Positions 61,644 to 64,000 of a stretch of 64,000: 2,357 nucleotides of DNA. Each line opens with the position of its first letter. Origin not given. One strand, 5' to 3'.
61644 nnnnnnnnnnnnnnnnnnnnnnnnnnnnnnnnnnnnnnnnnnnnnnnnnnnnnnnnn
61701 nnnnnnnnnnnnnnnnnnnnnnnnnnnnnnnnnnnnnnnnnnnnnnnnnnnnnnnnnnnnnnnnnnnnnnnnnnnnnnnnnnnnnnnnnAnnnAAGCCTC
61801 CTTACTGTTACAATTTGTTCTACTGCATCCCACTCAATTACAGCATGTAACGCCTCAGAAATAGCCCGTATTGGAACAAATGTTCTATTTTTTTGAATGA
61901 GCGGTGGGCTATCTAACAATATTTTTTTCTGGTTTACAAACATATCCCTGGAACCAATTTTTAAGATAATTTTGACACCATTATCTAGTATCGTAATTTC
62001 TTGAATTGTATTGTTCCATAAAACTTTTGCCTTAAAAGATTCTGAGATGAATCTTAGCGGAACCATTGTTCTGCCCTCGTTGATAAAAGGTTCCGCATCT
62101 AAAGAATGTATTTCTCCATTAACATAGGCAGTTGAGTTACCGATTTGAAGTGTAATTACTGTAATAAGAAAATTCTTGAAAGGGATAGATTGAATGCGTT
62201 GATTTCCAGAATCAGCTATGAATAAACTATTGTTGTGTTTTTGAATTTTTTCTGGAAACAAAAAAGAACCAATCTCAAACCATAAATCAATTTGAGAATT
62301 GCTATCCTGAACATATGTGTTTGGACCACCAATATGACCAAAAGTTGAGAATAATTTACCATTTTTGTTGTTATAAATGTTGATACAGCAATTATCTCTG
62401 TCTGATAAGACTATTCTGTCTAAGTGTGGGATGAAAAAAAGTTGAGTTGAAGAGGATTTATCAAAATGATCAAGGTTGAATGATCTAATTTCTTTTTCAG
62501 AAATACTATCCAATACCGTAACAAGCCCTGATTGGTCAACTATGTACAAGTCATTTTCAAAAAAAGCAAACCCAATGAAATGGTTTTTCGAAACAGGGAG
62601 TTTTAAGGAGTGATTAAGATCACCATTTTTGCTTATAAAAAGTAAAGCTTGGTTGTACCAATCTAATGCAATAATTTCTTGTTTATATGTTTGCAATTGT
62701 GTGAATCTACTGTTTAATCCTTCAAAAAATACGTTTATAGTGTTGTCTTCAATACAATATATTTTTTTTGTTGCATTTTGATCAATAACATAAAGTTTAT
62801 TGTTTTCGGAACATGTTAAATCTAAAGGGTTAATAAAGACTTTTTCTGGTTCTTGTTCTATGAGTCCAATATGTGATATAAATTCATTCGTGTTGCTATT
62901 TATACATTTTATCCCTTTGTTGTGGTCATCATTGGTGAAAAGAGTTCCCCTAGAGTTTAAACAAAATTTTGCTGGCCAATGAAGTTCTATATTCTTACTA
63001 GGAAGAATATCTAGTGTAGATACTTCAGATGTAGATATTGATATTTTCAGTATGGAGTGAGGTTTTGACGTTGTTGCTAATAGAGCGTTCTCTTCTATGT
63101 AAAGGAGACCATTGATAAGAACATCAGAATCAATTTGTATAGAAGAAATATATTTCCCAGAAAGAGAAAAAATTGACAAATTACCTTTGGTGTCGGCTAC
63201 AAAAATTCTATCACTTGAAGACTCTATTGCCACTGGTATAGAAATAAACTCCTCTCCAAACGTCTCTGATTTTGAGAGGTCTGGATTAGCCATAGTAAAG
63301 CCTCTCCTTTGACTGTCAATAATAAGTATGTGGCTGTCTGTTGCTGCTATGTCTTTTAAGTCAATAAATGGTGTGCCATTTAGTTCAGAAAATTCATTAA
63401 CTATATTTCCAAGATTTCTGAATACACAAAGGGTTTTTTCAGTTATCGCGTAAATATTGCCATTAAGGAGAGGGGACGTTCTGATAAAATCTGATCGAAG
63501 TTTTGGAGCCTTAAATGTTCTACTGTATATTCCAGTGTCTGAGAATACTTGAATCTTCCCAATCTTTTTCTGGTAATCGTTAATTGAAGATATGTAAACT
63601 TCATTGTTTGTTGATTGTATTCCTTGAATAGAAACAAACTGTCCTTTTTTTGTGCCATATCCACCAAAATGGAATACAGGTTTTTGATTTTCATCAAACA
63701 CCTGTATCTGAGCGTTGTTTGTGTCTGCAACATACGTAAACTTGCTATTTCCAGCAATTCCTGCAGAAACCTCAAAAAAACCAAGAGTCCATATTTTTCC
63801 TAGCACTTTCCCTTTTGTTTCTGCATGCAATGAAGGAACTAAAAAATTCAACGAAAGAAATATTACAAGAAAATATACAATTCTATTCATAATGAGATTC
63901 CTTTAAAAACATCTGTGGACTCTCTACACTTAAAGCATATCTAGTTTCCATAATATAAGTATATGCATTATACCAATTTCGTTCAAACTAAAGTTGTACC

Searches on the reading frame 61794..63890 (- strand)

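Call 56: search_protein_families(library=pfam, proteins=[window:61794-63890:-], max_evalue=0.0001)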
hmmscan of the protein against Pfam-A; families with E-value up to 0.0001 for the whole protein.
window:61794-63890:- (699 aa): 3 families
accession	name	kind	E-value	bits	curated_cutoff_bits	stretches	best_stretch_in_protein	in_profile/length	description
PF07833.16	Cu_amine_oxidN1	-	2.5e-34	117.9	24.2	2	621-695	33-107/108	Copper amine oxidase N-terminal domain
PF01436.27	NHL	-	9.2e-08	32.2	20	0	53-65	16-28/28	NHL repeat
PF13570.13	Beta-prop_ACSF4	-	7e-05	22.8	133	0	212-288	174-246/329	Beta-alanine-activating enzyme, beta-propeller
